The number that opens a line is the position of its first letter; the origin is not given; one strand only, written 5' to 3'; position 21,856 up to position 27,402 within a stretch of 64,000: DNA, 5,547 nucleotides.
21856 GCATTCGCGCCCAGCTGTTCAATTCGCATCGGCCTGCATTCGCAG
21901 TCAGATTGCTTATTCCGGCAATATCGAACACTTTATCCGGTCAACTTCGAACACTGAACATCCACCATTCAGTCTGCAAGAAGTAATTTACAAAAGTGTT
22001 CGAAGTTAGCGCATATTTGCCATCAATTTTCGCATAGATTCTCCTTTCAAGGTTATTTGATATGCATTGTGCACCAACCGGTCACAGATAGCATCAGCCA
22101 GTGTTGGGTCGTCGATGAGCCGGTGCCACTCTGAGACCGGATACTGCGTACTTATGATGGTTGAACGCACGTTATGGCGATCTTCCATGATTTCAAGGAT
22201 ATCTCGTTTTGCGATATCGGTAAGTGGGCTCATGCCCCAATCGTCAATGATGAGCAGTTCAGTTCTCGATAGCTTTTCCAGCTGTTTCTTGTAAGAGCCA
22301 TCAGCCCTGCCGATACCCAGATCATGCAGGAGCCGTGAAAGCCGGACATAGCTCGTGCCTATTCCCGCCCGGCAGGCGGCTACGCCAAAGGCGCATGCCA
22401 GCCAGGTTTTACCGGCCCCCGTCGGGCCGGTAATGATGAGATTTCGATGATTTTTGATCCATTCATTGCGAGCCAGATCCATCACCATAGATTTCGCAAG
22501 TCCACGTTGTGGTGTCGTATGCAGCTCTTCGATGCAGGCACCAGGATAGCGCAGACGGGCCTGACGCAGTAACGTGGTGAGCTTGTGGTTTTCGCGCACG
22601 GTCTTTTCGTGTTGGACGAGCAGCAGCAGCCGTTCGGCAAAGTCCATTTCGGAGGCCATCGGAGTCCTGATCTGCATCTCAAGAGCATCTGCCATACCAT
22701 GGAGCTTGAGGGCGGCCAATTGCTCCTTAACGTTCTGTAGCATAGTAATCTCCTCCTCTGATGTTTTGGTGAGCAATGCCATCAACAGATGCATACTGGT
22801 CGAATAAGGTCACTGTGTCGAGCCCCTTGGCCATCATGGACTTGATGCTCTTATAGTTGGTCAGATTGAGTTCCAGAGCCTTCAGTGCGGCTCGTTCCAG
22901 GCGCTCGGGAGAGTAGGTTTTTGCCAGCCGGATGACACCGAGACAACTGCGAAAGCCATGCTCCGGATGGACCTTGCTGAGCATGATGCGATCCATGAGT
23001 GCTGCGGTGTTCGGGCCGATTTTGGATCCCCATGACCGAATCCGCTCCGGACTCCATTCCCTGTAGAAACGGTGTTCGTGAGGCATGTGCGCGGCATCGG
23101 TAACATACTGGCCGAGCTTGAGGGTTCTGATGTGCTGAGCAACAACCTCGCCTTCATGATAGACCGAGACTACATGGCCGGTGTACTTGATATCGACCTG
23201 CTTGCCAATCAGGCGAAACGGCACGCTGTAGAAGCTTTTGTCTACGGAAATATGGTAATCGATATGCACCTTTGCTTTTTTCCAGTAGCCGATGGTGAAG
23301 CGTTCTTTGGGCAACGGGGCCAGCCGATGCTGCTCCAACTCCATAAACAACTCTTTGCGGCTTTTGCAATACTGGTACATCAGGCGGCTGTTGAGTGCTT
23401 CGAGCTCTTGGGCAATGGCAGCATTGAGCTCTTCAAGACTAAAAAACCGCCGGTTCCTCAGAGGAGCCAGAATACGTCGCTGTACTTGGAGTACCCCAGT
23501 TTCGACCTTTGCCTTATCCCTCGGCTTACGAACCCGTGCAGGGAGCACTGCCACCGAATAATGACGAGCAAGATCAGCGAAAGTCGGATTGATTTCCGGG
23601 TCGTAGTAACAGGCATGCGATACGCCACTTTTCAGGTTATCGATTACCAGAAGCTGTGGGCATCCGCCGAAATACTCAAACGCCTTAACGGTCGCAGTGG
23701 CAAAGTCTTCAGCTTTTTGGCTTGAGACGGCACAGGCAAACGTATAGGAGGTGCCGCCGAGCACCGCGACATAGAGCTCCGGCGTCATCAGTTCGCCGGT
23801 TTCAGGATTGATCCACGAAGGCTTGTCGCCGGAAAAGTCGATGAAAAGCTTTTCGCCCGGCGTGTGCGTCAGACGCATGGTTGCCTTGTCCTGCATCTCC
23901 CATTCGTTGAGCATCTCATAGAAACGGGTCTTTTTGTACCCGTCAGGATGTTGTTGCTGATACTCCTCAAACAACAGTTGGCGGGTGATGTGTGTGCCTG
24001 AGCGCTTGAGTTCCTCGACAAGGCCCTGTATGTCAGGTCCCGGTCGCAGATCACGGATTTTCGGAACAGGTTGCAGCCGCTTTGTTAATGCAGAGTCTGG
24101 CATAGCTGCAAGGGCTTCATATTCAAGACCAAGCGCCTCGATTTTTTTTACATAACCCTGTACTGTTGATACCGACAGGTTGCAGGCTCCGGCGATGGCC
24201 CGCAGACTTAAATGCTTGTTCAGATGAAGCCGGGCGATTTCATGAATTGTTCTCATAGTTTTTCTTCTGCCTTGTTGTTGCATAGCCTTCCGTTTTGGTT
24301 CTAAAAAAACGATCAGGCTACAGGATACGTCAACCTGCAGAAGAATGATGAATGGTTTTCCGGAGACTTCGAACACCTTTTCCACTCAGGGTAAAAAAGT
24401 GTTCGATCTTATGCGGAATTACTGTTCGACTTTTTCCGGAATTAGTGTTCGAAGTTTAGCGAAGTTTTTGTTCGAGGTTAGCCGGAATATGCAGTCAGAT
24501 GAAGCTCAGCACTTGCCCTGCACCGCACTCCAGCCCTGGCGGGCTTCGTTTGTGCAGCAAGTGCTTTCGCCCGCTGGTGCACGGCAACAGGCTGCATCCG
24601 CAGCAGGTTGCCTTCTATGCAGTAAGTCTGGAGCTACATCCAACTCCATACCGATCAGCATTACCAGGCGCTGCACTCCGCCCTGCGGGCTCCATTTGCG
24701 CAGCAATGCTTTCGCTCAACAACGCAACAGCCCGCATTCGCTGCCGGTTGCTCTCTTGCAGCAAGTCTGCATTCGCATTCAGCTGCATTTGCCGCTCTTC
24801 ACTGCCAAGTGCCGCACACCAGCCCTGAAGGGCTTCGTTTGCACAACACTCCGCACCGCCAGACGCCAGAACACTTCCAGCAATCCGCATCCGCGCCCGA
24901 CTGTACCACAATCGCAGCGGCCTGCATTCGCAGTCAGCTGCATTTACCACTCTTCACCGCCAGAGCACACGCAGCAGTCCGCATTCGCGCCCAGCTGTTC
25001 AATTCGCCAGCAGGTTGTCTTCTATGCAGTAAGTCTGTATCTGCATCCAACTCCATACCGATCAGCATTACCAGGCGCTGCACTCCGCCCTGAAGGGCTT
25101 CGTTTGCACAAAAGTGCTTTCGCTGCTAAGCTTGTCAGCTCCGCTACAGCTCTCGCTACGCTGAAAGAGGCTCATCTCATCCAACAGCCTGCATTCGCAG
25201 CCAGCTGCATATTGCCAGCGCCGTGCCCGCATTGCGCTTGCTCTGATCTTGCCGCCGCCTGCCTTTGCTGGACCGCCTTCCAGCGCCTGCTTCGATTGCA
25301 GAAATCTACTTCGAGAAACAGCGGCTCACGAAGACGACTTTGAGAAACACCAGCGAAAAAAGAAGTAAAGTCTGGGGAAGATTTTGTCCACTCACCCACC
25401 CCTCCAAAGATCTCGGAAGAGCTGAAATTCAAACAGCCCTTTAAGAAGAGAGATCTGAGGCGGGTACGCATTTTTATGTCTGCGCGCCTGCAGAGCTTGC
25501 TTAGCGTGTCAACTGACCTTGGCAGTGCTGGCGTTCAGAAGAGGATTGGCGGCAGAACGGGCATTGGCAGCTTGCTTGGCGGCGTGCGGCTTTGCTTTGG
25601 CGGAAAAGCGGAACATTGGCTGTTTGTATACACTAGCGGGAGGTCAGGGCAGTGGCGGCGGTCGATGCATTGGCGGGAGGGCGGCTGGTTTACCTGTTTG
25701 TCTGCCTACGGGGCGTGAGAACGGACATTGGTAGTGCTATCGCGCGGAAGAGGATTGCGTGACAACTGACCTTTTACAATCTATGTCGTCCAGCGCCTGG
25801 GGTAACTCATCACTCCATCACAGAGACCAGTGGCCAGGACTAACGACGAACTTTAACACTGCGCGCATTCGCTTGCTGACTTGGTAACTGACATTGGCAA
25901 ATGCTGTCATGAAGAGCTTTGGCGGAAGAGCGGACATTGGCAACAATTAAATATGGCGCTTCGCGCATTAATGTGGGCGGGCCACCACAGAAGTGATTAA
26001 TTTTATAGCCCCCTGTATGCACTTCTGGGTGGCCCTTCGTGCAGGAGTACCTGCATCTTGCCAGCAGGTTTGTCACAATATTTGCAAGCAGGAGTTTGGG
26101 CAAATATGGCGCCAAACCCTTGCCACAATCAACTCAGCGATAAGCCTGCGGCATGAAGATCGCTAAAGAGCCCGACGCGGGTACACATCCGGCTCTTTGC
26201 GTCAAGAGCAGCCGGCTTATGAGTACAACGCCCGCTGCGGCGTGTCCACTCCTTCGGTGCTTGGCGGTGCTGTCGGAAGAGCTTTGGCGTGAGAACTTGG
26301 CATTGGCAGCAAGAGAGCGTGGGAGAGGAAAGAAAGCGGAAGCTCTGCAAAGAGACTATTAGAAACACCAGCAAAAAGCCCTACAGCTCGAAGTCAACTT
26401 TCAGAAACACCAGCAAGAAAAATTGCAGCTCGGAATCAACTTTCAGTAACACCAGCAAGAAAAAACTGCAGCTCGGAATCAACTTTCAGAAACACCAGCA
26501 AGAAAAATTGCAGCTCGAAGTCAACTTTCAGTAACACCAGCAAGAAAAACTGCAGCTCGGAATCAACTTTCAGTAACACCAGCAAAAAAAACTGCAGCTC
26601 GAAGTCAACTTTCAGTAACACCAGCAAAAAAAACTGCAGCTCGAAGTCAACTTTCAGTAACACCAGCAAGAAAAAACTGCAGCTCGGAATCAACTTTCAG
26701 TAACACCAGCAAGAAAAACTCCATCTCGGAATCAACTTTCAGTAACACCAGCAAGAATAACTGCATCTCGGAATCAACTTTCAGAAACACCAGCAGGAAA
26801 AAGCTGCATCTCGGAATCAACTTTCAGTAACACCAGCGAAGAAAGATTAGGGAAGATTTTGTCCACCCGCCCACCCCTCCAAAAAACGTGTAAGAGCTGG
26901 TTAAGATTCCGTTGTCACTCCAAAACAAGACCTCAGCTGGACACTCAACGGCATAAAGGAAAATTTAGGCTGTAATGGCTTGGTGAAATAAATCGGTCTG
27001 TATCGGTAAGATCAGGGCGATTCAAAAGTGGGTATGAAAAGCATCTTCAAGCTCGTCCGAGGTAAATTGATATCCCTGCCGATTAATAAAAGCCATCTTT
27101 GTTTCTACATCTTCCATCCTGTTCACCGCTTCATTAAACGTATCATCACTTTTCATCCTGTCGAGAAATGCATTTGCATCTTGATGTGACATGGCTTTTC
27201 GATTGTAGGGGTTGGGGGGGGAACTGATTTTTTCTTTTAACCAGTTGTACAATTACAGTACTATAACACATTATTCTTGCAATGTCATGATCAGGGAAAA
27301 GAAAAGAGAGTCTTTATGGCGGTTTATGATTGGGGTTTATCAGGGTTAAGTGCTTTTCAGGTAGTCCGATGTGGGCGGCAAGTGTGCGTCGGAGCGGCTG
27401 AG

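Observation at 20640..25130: Satellite-like higher-order array of ~140-bp hairpin units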

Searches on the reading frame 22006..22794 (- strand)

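Call 95: search_protein_families(library=pfam, proteins=[window:22006-22794:-], max_evalue=0.01)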
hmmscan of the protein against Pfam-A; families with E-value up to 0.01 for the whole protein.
window:22006-22794:- (262 aa): 7 families
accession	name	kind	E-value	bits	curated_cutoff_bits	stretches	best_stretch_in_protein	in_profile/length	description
PF01695.23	IstB_IS21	-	8.9e-65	218.9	24.1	1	25-256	2-232/238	IstB-like ATP binding protein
PF02562.22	PhoH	-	0.00015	21.7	27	1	112-143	15-46/205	PhoH-like protein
PF20720.3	nSTAND3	-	0.00072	19.7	27.2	1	112-145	13-46/155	Novel STAND NTPase 3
PF04851.21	ResIII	-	0.0039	17.6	22.5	1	110-136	17-43/164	Type III restriction enzyme, res subunit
PF13481.12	AAA_25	-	0.0043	17.1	27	0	111-141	28-58/195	AAA domain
PF13401.12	AAA_22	-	0.0057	17.4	27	0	115-139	4-28/130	AAA domain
PF06745.19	ATPase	-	0.0095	15.8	26.6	0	113-204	16-99/231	KaiC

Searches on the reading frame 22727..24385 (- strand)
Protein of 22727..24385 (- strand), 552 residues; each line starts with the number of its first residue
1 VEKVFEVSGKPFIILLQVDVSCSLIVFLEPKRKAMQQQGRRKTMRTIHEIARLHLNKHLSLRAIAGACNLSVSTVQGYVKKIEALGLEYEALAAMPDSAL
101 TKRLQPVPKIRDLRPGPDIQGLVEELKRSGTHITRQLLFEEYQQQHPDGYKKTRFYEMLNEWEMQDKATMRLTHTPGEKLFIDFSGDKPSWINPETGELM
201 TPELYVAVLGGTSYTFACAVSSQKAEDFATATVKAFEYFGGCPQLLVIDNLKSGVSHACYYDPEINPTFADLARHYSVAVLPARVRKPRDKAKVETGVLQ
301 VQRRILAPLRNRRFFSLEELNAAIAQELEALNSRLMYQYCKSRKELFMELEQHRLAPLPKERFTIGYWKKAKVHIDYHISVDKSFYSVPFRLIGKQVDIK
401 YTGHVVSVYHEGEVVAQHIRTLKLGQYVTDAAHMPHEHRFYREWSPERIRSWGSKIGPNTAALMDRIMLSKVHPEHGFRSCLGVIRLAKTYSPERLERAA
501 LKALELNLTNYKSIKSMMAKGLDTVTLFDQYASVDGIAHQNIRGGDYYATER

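Call 95: search_protein_families(library=pfam, proteins=[window:22727-24385:-], max_evalue=0.01)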
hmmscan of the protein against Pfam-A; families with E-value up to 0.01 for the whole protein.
window:22727-24385:- (552 aa): 8 families
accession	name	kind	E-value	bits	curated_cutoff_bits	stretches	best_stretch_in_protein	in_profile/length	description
PF22483.2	Mu-transpos_C_2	-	4.9e-22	77.9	27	1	358-430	1-73/73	Mu transposase, C-terminal domain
PF00665.32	rve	-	4.6e-08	33.7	32.6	1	202-288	24-102/102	Integrase core domain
PF13936.12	HTH_38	-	0.00051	20.2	27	1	48-76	11-38/44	Helix-turn-helix domain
PF13542.12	HTH_Tnp_ISL3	-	0.00051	19.9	27.4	1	39-80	9-48/51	Helix-turn-helix domain of transposase family ISL3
PF13518.12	HTH_28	-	0.00068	20.1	25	1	49-88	4-42/52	Helix-turn-helix domain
PF08279.18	HTH_11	-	0.006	16.9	25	0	50-88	6-45/55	HTH domain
PF13412.12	HTH_24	-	0.0068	16.4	21.9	0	56-86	15-45/48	Winged helix-turn-helix DNA-binding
PF13384.12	HTH_23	-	0.007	16.6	24.6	0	48-88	8-47/50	Homeodomain-like domain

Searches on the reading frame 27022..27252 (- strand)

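Call 24: search_protein_families(library=pfam, proteins=[window:27022-27252:-], max_evalue=0.01)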
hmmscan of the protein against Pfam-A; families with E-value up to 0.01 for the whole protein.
window:27022-27252:- (76 aa): 1 family
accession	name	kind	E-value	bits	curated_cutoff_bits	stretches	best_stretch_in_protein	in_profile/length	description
PF07862.16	Nif11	-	1.6e-11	44.8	23.8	1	21-68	1-48/48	Nif11 domain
